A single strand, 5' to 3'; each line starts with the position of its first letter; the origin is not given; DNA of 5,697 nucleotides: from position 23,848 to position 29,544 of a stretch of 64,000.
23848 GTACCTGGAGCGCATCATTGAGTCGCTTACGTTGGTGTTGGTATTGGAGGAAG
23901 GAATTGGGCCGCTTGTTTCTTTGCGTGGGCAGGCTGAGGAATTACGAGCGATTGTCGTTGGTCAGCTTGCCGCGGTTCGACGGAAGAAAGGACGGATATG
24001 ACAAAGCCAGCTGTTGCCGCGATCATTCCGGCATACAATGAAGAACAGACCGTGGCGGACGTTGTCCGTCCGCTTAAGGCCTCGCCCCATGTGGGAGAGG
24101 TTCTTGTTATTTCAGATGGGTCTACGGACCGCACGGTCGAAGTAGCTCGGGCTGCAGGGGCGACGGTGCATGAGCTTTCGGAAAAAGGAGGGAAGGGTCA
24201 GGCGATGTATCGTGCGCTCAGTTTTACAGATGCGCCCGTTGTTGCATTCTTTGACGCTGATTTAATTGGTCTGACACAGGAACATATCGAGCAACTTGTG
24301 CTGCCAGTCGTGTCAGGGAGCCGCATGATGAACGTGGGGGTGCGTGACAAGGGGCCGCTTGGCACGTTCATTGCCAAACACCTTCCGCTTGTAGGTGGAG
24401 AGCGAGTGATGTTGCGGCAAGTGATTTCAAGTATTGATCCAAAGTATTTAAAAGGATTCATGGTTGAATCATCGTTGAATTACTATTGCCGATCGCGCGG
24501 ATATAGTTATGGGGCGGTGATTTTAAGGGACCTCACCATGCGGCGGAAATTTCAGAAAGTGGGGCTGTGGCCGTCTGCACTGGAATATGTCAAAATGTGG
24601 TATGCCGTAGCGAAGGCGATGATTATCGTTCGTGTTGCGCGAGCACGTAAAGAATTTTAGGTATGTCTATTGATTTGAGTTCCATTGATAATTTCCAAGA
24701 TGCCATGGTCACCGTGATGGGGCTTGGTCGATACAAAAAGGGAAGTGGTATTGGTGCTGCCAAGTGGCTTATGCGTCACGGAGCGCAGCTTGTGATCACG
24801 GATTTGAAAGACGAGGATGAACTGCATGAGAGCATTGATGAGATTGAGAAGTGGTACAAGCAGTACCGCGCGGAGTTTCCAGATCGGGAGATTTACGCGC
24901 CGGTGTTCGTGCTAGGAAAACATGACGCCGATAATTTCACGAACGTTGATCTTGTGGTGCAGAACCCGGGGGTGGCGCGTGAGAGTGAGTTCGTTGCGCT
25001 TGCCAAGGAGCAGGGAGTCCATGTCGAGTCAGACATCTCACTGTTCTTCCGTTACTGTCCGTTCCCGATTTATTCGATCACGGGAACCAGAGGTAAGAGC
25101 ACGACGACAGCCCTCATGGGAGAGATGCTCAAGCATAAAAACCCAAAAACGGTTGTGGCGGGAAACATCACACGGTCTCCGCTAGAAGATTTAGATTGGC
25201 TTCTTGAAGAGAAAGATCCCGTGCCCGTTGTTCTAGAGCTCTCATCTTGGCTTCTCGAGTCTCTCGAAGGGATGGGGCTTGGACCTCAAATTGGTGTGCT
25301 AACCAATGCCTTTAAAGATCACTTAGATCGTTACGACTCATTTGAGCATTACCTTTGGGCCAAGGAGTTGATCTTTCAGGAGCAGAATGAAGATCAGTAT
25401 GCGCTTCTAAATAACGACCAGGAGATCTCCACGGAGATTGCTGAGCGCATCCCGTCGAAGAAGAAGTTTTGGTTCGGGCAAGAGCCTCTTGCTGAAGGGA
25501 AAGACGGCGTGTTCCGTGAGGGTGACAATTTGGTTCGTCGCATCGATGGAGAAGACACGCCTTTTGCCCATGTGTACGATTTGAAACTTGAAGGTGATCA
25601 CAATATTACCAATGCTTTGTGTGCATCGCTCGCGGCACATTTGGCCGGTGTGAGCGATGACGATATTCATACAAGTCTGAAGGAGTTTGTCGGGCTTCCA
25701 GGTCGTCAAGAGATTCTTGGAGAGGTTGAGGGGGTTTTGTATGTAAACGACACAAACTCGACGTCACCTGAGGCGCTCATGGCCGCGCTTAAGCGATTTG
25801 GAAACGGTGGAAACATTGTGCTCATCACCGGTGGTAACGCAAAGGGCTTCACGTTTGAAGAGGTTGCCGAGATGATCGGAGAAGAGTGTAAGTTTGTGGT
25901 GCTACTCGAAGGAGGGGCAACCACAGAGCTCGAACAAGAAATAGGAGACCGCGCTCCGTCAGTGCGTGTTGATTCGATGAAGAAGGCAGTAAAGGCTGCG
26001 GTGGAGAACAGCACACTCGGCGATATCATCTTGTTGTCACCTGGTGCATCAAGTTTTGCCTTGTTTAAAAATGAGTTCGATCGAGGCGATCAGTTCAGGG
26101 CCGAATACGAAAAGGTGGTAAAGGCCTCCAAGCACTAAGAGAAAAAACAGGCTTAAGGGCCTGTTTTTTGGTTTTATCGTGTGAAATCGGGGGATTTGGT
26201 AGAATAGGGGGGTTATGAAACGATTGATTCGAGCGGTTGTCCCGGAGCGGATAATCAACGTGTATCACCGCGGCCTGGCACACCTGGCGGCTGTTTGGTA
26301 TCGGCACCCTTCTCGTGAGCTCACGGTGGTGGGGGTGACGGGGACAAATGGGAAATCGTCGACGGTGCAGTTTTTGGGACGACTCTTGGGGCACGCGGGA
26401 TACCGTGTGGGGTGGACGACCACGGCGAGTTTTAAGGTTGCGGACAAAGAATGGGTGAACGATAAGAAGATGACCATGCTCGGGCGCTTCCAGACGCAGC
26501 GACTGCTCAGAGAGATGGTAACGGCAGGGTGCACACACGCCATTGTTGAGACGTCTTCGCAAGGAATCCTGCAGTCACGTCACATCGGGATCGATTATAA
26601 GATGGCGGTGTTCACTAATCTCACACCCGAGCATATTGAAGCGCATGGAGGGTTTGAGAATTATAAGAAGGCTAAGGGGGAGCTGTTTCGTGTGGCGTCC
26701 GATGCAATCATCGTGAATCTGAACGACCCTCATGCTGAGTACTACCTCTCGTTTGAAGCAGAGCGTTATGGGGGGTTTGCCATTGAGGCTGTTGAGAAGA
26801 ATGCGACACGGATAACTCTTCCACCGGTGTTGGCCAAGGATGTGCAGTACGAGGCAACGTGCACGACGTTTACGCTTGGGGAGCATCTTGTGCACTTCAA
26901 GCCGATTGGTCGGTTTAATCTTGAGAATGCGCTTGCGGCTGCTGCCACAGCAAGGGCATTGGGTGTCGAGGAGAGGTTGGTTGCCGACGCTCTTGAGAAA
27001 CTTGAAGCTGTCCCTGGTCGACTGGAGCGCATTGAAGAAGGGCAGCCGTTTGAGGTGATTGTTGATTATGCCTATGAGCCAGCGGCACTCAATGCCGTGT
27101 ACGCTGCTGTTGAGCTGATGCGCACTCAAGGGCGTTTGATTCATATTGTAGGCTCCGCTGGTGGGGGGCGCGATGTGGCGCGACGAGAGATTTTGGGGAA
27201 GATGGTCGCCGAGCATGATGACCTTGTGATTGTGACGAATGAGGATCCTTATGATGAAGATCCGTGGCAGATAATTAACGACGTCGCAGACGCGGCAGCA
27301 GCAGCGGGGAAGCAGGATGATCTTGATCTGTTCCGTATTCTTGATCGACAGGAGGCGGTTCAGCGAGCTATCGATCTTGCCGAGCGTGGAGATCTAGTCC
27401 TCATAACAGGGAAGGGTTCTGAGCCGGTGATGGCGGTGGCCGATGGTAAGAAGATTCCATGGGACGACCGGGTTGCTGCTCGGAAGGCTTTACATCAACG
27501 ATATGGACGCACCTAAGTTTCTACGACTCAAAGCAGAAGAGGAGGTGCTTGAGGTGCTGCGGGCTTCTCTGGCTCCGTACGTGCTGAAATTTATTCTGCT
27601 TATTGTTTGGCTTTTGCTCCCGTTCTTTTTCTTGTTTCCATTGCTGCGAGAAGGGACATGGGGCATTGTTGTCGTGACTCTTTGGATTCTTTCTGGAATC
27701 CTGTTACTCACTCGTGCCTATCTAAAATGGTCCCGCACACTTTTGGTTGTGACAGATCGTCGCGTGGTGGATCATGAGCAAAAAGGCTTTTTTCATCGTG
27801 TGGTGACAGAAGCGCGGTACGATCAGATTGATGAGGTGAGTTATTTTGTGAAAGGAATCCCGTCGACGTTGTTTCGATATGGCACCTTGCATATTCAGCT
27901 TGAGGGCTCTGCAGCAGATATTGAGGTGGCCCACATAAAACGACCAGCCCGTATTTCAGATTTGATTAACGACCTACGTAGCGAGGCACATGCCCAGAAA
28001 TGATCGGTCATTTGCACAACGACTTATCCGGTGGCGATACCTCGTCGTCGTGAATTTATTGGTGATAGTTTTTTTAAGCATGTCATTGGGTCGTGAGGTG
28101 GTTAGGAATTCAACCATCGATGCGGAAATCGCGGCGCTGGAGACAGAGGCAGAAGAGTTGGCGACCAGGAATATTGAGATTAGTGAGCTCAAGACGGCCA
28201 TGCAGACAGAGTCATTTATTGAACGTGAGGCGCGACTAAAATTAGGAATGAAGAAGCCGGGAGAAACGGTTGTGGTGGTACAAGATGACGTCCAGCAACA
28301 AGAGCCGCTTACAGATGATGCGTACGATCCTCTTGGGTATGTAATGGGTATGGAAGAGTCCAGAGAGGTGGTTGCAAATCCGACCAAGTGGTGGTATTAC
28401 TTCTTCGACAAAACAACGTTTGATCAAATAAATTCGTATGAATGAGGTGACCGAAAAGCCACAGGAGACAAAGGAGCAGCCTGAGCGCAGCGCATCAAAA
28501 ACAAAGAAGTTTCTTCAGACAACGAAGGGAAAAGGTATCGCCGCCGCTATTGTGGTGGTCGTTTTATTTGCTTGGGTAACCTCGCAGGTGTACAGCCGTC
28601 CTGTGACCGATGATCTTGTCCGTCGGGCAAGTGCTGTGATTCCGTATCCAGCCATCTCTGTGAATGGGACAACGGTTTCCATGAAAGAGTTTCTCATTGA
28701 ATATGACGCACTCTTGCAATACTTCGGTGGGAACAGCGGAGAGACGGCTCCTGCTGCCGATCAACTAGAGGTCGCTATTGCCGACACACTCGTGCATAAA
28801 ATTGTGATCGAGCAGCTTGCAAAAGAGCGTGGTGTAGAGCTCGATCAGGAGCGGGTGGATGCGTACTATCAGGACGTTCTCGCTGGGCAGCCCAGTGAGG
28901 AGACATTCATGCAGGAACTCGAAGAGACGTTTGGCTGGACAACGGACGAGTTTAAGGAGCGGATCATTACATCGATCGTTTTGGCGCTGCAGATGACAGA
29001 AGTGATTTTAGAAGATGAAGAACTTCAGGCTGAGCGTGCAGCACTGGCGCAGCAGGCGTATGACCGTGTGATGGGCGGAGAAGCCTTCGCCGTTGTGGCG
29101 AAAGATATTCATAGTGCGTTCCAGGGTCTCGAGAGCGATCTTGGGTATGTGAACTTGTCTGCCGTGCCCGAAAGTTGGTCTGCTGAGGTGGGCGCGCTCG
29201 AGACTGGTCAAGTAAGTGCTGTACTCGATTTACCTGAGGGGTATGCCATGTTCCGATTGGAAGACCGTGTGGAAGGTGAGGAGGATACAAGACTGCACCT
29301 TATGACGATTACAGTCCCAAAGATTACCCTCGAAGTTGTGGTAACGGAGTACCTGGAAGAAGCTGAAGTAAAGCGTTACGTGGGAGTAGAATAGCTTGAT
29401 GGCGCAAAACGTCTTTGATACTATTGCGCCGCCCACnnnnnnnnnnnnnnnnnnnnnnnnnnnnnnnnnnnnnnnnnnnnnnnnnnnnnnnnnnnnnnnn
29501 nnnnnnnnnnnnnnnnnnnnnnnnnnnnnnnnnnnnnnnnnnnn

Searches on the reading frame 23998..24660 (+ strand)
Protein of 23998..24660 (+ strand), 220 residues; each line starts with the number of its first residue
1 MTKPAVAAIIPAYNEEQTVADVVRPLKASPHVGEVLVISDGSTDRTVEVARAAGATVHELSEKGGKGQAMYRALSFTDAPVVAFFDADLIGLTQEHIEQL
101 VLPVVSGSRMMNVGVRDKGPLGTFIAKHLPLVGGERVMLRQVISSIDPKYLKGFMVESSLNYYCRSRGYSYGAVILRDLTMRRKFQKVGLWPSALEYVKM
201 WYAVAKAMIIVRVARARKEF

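Call 40: search_protein_families(library=pfam, proteins=[window:23998-24660:+], max_evalue=0.001)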
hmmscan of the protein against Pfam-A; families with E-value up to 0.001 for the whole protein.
window:23998-24660:+ (220 aa): 2 families
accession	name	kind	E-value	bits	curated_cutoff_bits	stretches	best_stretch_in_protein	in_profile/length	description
PF00535.33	Glycos_transf_2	-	1.2e-18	68.1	23.3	1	8-129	2-128/168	Glycosyl transferase family 2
PF13641.12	Glyco_tranf_2_3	-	1.7e-08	35.2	27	1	4-110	1-116/230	Glycosyltransferase like family 2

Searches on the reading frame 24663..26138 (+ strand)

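Call 40: search_protein_families(library=pfam, proteins=[window:24663-26138:+], max_evalue=0.001)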
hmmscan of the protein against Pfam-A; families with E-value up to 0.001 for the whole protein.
window:24663-26138:+ (491 aa): 4 families
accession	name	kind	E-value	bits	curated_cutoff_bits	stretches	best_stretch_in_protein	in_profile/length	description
PF08245.18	Mur_ligase_M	-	3.2e-26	93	24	1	139-325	1-200/200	Mur ligase middle domain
PF02875.26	Mur_ligase_C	-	3.4e-11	44.5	28.4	1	347-460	1-125/127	Mur ligase, glutamate ligase domain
PF21799.2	MurD-like_N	-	3.9e-07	30.7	27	1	16-121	3-86/88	Mur ligase MurD-like, N-terminal domain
PF00106.31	adh_short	-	2.6e-05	24.2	26.6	0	27-117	11-100/195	short chain dehydrogenase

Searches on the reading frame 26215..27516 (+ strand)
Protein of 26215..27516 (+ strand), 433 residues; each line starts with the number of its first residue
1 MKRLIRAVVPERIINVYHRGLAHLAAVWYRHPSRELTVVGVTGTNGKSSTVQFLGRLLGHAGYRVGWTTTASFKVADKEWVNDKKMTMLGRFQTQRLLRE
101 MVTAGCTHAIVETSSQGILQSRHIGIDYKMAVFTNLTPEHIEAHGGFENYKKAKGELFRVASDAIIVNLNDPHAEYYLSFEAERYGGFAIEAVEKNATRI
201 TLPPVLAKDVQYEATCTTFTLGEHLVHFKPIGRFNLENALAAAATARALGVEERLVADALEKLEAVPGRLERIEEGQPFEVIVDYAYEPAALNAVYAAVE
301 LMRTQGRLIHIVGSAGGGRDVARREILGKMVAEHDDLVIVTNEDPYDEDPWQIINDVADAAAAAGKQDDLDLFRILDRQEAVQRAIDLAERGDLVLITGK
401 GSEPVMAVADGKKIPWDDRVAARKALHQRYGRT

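Call 58: search_protein_families(library=pfam, proteins=[window:26215-27516:+], max_evalue=0.00001)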
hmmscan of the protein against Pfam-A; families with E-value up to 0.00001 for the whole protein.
window:26215-27516:+ (433 aa): 2 families
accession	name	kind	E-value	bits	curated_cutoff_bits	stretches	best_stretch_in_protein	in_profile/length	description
PF08245.18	Mur_ligase_M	-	6.1e-36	124.7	24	1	41-246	1-200/200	Mur ligase middle domain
PF02875.26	Mur_ligase_C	-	4.8e-23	82.8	28.4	1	268-401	1-127/127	Mur ligase, glutamate ligase domain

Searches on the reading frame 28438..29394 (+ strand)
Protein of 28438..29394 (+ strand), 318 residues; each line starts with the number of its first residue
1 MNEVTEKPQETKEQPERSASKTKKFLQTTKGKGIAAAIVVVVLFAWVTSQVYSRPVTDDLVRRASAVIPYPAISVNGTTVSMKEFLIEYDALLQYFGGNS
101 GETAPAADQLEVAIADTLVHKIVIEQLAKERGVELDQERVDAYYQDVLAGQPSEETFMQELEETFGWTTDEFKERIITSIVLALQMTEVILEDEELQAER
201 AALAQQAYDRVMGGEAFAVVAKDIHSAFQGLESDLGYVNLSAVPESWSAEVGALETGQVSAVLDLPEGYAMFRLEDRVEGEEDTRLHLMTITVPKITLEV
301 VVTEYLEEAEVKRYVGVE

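Call 58: search_protein_families(library=pfam, proteins=[window:28438-29394:+], max_evalue=0.00001)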
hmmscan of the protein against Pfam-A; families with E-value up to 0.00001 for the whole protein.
window:28438-29394:+ (318 aa): 3 families
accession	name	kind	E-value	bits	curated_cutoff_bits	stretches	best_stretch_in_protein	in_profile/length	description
PF13624.11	SurA_N_3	-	2.8e-09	37.4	27.2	1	34-181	17-157/162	SurA-like N-terminal domain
PF13623.11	SurA_N_2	-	2e-08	34.7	28.5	1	30-158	7-130/145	SurA-like N-terminal domain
PF13145.12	Rotamase_2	-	6.2e-06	27.5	27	1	194-281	37-112/121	PPIC-type PPIASE domain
